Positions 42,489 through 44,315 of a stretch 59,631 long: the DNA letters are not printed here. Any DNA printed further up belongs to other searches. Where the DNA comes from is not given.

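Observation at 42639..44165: Actin-fold ATPase interrupted by a ~130-aa double zinc-ribbon module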

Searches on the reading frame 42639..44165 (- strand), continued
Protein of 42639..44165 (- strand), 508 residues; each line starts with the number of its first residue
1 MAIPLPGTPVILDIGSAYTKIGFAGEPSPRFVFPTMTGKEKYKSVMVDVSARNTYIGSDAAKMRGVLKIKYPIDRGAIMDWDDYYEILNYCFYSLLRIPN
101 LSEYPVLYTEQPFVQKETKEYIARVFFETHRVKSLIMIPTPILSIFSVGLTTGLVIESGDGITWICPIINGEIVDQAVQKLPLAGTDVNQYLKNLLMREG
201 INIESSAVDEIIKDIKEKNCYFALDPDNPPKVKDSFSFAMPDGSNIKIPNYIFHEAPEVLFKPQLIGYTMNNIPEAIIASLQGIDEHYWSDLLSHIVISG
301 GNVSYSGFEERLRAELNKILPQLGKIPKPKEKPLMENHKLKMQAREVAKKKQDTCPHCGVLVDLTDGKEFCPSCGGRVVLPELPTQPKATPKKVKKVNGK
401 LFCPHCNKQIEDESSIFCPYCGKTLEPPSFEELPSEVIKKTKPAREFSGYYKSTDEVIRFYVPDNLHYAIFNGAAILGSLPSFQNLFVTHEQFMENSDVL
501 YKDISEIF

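Call 19: list_cluster_members(proteins=[P0121, P0122, P0123, P0125, P0126, P0127, window:42639-44165:-])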
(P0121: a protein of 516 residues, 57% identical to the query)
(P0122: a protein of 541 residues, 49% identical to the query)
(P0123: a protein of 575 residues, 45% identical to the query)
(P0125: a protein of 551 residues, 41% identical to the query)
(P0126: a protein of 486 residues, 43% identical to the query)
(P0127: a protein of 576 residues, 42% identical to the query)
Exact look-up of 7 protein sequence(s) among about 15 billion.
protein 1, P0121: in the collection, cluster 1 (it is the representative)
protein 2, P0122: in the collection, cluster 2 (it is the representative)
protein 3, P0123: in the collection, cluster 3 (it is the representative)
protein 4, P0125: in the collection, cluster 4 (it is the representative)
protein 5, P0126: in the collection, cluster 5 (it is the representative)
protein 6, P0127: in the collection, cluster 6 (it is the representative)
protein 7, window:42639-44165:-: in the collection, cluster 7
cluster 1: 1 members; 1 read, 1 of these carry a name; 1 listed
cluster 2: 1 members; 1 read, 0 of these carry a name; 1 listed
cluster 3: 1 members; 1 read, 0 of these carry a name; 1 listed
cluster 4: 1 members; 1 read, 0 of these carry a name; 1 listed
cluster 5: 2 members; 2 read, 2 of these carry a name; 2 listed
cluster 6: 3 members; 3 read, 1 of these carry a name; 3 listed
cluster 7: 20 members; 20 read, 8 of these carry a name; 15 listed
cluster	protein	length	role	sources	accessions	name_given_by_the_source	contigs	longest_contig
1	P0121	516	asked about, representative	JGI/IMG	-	centractin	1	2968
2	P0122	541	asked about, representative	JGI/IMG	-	-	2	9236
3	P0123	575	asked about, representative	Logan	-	-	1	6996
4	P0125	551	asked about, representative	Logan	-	-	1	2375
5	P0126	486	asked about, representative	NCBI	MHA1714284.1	MAG: zinc-ribbon domain-containing protein [Promethearchaeota archaeon]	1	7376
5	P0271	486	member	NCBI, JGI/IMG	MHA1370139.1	MAG: zinc-ribbon domain-containing protein [Promethearchaeota archaeon]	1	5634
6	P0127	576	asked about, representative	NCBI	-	-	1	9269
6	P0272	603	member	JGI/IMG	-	actin-related protein/RNA polymerase subunit RPABC4/transcription elongation factor Spt4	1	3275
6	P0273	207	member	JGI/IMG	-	-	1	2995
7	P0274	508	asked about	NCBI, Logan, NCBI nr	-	-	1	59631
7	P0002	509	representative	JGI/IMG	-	actin-related protein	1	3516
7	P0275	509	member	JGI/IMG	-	actin-related protein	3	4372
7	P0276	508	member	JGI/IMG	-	actin-related protein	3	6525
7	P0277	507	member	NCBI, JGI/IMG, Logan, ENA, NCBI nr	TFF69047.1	MAG: zinc-ribbon domain-containing protein [Promethearchaeota archaeon] | actin-related protein | MAG: zinc-ribbon domain-containing protein [Candidatus Lokiarchaeota archaeon]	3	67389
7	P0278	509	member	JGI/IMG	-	actin-related protein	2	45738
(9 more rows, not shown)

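Call 25: predict_structure(alignment_id=A1)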
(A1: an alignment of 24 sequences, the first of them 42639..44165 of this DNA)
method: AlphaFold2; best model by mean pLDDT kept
length: 508 residues; sequences in the alignment: 24
mean_pLDDT: 57.0   pTM: 0.46
mean pLDDT of the five models: 57.0, 54.7, 48.4, 47.4, 41.9
residues with pLDDT >= 90: 1; 70-90: 136; 50-70: 184; < 50: 187
segments of 3 or more residues with pLDDT < 50: 1-9, 14-80, 148-150, 176-191, 205-228, 266-268, 333-349, 379-393, 426-442, 464-468, 506-508
pLDDT, mean of each block of 10 residues (from residue 1): 38 45 40 30 32 33 34 34 59 62 73 67 81 77 51 63 65 52 39 54 51 42 38 59 61 53 55 78 80 76 62 84 83 48 39 70 67 64 34 50 71 62 51 38 64 76 52 56 74 85 54
secondary structure, 60 per line:
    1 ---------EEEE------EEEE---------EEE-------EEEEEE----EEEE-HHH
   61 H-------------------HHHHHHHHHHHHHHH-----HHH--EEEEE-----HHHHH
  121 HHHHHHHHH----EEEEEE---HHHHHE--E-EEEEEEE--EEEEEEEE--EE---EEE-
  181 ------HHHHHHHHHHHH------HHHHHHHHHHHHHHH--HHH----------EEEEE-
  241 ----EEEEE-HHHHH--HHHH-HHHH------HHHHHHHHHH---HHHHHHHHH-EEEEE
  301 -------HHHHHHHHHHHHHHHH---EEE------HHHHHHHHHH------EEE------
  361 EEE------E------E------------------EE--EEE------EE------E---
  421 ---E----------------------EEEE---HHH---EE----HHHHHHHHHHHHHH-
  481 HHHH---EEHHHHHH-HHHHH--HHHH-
elements in order: E10-13 E20-23 E33-35 E43-48 E53-56 H58-61 H81-95 E106-110 H116-129 E134-139 H143-147 E153-159 E162-169 E177-179 H187-198 H205-219 E235-239 E245-249 H251-255 H258-261 H263-266 H273-282 H286-294 E296-300 H308-323 E327-329 H336-345 E352-354 E361-363 E400-402 E447-450 H466-479 H481-484 H490-495 H497-501 H504-507

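Call 30: search_protein_families(library=ncbifam, proteins=[window:42639-44165:-], max_evalue=0.1)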
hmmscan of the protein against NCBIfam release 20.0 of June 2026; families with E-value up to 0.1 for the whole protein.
window:42639-44165:- (508 aa): 14 families
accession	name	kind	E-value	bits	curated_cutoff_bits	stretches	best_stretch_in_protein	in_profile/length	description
NF040575.1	syringactin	equivalog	6.3e-07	28.7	300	1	261-326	170-237/286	syringactin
NF040964.1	MamK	subfamily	8.1e-06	25.1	400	1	12-223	5-214/335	MamK family actin-like protein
NF053560.1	crenactin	equivalog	8.4e-05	21.6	630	1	128-217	147-234/422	crenactin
NF001606.0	PRK00398.1-3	equivalog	0.00075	19.3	72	0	403-422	5-26/44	DNA-directed RNA polymerase subunit P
NF001605.0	PRK00398.1-2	equivalog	0.00098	18.9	63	1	355-385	4-35/43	DNA-directed RNA polymerase subunit P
NF001646.0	PRK00420.1-3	equivalog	0.003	17.8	117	0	346-376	11-44/117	hypothetical protein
NF053558.1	BeeR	equivalog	0.0043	16.1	530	1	33-316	30-308/349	BeeR family actin-like protein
NF006417.0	PRK08665.1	equivalog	0.0059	14.9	961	1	335-375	714-754/759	vitamin B12-dependent ribonucleotide reductase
NF049953.1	ribbon_DG_selen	exception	0.0085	16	130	0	337-375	131-168/172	zinc ribbon-containing (seleno)protein DG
NF001638.0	PRK00418.1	equivalog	0.016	15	83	0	402-423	9-31/65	DNA gyrase inhibitor YacG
NF011481.0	PRK14890.1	equivalog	0.023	14.7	61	0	348-378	5-37/61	putative Zn-ribbon RNA-binding protein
NF009030.0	PRK12366.1-1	equivalog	0.03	12.7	1147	0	402-430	680-709/796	replication factor A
NF041259.1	mono_DmmA_fam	domain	0.069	13.5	60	0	396-426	47-81/101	dimethylamine monooxygenase subunit DmmA family protein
NF001645.0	PRK00420.1-2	equivalog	0.078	13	162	0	348-377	20-49/106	hypothetical protein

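Call 33: find_homologous_proteins(query=A2, max_evalue=1e-20)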
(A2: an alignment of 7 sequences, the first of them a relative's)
Query A2 (7 sequences) (551 aa, profile of the alignment): 51 proteins with E <= 1e-20 among 8000 candidates.
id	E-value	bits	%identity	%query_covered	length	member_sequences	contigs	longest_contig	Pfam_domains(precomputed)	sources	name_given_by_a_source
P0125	2.0e-217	741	100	100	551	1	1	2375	PF13240.12,PF12773.14,PF00022.26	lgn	-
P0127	3.8e-217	740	39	96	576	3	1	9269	PF18912.7,PF13240.12,PF12773.14,PF17032.11,PF10571.16,PF24460.2,PF13248.12,PF00022.26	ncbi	-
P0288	2.2e-200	685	40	97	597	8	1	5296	PF18912.7,PF13240.12,PF12773.14,PF17032.11,PF10571.16,PF24460.2,PF13248.12,PF00022.26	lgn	-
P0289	9.5e-189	646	55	100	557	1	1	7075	PF18912.7,PF13240.12,PF12773.14,PF24460.2,PF13248.12,PF00022.26,PF08271.18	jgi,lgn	jgi:actin-related protein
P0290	9.9e-188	643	37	97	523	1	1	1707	PF13240.12,PF12773.14,PF24460.2,PF13248.12,PF00022.26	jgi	jgi:actin-related protein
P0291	2.0e-186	639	55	100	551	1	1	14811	PF18912.7,PF13240.12,PF12773.14,PF17032.11,PF24460.2,PF13248.12,PF00022.26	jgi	jgi:actin, other eukaryote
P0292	1.4e-183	629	64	100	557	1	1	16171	PF12773.14,PF00022.26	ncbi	-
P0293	2.7e-183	628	65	100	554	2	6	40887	PF13240.12,PF12773.14,PF13248.12,PF00022.26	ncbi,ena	ncbi:MAG: double zinc ribbon domain-containing protein [Promethearchaeota archaeon]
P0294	2.3e-181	622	64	100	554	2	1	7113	PF12773.14,PF00022.26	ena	-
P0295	6.8e-181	620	63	100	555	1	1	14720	PF12773.14,PF00022.26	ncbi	-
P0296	7.5e-181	620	51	98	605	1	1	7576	PF13240.12,PF12773.14,PF17032.11,PF24460.2,PF13248.12,PF00022.26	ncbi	-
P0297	8.7e-181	620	64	100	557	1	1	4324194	PF06723.20,PF12773.14,PF00022.26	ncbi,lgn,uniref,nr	ncbi:zinc ribbon domain-containing protein [Promethearchaeum syntrophicum]|uniref:Zinc ribbon domain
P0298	1.6e-180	619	64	100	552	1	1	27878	PF13240.12,PF12773.14,PF13248.12,PF00022.26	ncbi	-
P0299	1.1e-179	616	55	97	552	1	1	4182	PF18912.7,PF13240.12,PF12773.14,PF17032.11,PF24460.2,PF13248.12,PF00022.26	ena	-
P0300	2.4e-179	615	64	100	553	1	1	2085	PF00022.26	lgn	-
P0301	3.6e-179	615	64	100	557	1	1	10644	PF12773.14,PF00022.26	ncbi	-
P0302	3.8e-179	615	64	100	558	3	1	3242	PF12773.14,PF24460.2,PF00022.26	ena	-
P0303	5.4e-179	614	63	100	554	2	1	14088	PF12773.14,PF00022.26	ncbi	-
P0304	9.5e-179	613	64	100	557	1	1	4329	PF12773.14,PF00022.26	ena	-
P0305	7.7e-178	610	64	100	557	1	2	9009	PF12773.14,PF00022.26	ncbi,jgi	ncbi:MAG: hypothetical protein ACTSPA_05210 [Promethearchaeota archaeon]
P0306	6.0e-177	607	46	97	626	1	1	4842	PF08772.17,PF18912.7,PF13240.12,PF12773.14,PF13248.12,PF00022.26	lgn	-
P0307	3.4e-176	605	48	97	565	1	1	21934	PF13240.12,PF12773.14,PF17032.11,PF24460.2,PF13248.12,PF00022.26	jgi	jgi:actin-related protein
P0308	1.6e-175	603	49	98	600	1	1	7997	PF13240.12,PF24460.2,PF13248.12,PF00022.26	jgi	jgi:actin-related protein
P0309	2.5e-171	589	52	97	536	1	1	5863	PF18912.7,PF12773.14,PF00022.26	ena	-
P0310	4.1e-171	588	51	97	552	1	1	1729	PF18912.7,PF12773.14,PF24460.2,PF00022.26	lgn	-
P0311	4.0e-170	585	51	97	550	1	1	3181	PF18912.7,PF12773.14,PF17032.11,PF24460.2,PF13248.12,PF00022.26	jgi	jgi:actin-related protein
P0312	1.2e-169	583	52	97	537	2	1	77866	PF18912.7,PF13240.12,PF12773.14,PF24460.2,PF13248.12,PF00022.26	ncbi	-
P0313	1.5e-169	583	52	97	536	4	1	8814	PF18912.7,PF12773.14,PF24460.2,PF00022.26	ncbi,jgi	ncbi:MAG: hypothetical protein ACTSRK_17380 [Promethearchaeota archaeon]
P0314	1.2e-168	580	53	97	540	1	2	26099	PF18912.7,PF13240.12,PF06723.20,PF12773.14,PF24460.2,PF13248.12,PF00022.26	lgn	-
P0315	1.1e-167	577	52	98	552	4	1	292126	PF18912.7,PF13240.12,PF12773.14,PF24460.2,PF13248.12,PF00022.26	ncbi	-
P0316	1.3e-167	577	52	97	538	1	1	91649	PF18912.7,PF06723.20,PF12773.14,PF13248.12,PF00022.26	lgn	-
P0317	9.6e-167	574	54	97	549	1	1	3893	PF18912.7,PF12773.14,PF00022.26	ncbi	-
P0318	5.3e-166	571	64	92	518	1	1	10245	PF12773.14,PF00022.26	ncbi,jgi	ncbi:MAG: hypothetical protein ACTSQ5_05660 [Promethearchaeota archaeon]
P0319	7.2e-166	571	50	97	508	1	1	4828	PF00022.26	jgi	jgi:actin beta/gamma 1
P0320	2.8e-164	566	54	97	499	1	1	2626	PF00022.26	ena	-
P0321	3.4e-164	565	53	99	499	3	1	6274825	PF00022.26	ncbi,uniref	ncbi:hypothetical protein [Candidatus Lokiarchaeum ossiferum]|uniref:hypothetical protein n=1 Tax=Ca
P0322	7.3e-163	561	48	97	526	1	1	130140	PF00022.26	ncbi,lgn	-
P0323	1.3e-162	560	53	97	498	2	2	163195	PF26443.1,PF00022.26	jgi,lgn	jgi:actin-related protein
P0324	1.2e-160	554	53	97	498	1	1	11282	PF00022.26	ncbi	-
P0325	2.9e-158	546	66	78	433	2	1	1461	PF12773.14,PF00022.26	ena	-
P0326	1.2e-126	441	50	81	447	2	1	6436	PF18912.7,PF12773.14,PF24460.2,PF00022.26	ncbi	ncbi:MAG: hypothetical protein ACTSYI_14150, partial [Promethearchaeota archaeon]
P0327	1.2e-126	441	71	58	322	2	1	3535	PF00022.26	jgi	-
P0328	5.8e-98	347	33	56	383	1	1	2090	PF00022.26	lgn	-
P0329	1.4e-90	322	35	56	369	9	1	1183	PF06723.20,PF00022.26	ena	-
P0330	8.7e-89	316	34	56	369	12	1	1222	PF06723.20,PF00022.26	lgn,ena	-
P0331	1.4e-87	313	32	59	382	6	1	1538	PF00022.26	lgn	-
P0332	1.1e-81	293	33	56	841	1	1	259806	PF00651.38,PF00415.25,PF13540.13,PF00022.26,PF25390.2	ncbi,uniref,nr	ncbi:actin [Anaeramoeba ignava]|uniref:Actin n=1 Tax=Anaeramoeba ignava TaxID=1746090 RepID=A0A9Q0R8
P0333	1.4e-77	280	44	68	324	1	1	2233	PF00022.26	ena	-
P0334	1.9e-72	263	55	58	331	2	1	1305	PF12773.14,PF00022.26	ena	-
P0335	5.7e-66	241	55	22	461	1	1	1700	PF18912.7,PF13240.12,PF12773.14,PF13248.12,PF00022.26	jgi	jgi:predicted RNA-binding Zn-ribbon protein involved in translation (DUF1610 family)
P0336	5.7e-23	99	21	58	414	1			PF00022.26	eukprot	eukprot:GHVO01039141.1.p1 GENE.GHVO01039141.1~~GHVO01039141.1.p1 ORF type:complete len:423 (-),score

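Call 35: find_encoding_contigs(protein=P0297, flank=8000, max_places=2)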
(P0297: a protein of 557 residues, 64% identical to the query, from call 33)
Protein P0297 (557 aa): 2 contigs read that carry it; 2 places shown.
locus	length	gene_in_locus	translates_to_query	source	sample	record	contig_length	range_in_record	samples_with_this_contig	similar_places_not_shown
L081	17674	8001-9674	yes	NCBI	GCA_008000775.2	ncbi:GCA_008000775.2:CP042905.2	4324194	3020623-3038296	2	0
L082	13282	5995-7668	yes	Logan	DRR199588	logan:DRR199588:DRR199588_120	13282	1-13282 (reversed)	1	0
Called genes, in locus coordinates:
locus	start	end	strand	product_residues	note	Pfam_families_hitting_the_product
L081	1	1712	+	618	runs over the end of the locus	PF00512:HisKA (weak), PF02518:HATPase_c, PF00072:Response_reg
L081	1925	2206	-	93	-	-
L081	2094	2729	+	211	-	PF01145:Band_7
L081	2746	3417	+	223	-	PF00215:OMPdecase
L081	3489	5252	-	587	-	PF00512:HisKA (weak), PF02518:HATPase_c, PF00072:Response_reg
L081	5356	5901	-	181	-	PF02517:Rce1-like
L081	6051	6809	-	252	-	PF02732:ERCC4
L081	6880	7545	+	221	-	PF14520:HHH_5 (weak)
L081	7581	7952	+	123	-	-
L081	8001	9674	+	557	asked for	PF00022:Actin, PF06723:MreB_Mbl (faint), PF12773:DZR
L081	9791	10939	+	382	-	PF00432:Prenyltrans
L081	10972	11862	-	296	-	PF02872:5_nucleotid_C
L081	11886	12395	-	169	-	PF00149:Metallophos (weak)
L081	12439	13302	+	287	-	PF00763:THF_DHG_CYH, PF02882:THF_DHG_CYH_C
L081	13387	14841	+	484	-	-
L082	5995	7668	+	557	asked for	PF00022:Actin, PF06723:MreB_Mbl (faint), PF12773:DZR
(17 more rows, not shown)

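Call 36: find_encoding_contigs(protein=P0321, flank=8000, max_places=2)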
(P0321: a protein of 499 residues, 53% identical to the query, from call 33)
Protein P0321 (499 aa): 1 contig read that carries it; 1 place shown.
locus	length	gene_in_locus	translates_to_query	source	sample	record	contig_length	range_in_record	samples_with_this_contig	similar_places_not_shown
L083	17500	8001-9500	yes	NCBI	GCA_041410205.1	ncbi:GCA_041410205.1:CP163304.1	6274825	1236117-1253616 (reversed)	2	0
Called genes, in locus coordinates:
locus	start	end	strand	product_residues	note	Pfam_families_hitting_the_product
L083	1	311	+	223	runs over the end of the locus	PF00215:OMPdecase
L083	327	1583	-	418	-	PF07690:MFS_1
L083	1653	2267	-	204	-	PF02517:Rce1-like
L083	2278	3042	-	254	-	PF02732:ERCC4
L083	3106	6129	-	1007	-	PF19077:Big_13 (faint)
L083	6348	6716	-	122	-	PF00903:Glyoxalase (weak)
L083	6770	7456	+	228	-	-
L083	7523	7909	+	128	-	-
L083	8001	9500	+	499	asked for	PF00022:Actin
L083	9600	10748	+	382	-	PF00432:Prenyltrans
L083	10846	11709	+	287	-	PF00763:THF_DHG_CYH, PF02882:THF_DHG_CYH_C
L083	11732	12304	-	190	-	PF02887:PK_C (faint)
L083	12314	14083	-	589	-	PF00654:Voltage_CLC, PF00571:CBS (weak)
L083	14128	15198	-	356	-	PF00684:DnaJ_CXXCXGXG (faint)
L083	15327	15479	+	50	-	-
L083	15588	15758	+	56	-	-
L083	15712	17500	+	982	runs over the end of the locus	PF00270:DEAD, PF04851:ResIII (faint), PF00271:Helicase_C, PF19131:DUF5814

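Call 37: predict_structure(alignment_id=A3)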
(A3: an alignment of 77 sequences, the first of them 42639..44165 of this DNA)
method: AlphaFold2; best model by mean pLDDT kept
length: 508 residues; sequences in the alignment: 77
mean_pLDDT: 85.8   pTM: 0.74
mean pLDDT of the five models: 85.8, 84.4, 84.1, 83.5, 83.4
residues with pLDDT >= 90: 304; 70-90: 135; 50-70: 35; < 50: 34
segments of 3 or more residues with pLDDT < 50: 335-346, 383-387, 431-447
pLDDT, mean of each block of 10 residues (from residue 1): 84 96 96 94 60 84 86 94 96 93 96 94 97 97 95 96 96 95 95 96 85 93 88 85 89 95 95 97 94 96 92 95 87 50 50 83 81 81 48 77 86 81 74 42 49 84 94 95 92 95 75
secondary structure, 60 per line:
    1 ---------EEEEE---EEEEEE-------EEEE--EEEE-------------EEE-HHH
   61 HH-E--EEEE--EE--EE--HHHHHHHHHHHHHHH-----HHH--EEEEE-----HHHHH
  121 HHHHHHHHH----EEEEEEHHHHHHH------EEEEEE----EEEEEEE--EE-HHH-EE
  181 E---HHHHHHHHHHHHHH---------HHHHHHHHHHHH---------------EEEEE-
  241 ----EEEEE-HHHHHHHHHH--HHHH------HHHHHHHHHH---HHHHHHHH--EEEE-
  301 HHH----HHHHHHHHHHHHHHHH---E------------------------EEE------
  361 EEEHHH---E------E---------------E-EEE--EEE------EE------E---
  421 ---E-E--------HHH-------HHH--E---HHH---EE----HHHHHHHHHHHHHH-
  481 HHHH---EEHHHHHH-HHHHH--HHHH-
elements in order: E10-14 E18-23 E31-34 E37-40 E54-56 H58-62 E67-70 H81-95 E106-110 H116-129 E134-139 H140-146 E153-158 E163-169 E179-181 H185-198 H208-219 E235-239 E245-249 H251-260 H263-266 H273-282 H286-293 E296-299 H308-323 E352-354 E361-363 E395-397 E400-402 H466-479 H481-484 H490-495 H497-501 H504-507
